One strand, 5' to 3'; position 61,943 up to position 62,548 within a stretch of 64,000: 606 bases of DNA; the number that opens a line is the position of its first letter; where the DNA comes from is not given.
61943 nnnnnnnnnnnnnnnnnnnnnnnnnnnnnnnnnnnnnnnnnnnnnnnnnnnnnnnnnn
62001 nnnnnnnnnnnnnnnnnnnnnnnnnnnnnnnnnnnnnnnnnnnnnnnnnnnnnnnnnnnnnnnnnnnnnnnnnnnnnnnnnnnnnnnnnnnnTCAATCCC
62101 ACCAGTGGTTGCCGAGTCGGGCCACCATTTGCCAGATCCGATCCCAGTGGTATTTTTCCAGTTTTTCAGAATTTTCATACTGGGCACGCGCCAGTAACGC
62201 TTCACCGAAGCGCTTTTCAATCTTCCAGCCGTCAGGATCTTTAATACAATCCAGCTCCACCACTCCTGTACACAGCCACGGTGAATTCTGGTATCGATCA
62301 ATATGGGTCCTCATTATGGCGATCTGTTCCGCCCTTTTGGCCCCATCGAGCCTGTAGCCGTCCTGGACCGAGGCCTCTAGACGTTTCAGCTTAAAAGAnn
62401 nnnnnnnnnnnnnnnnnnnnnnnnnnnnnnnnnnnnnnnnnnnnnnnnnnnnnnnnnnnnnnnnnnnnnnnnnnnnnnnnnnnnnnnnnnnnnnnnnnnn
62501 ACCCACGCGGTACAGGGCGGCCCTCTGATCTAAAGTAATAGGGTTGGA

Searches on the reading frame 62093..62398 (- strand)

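Call 92: search_protein_families(library=pfam, proteins=[window:62093-62398:-], max_evalue=0.01)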
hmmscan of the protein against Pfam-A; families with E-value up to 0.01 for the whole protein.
window:62093-62398:- (101 aa): 1 family
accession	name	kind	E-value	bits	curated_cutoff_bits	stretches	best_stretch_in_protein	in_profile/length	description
PF13577.12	SnoaL_4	-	0.0057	17.1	24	1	22-63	82-125/126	SnoaL-like domain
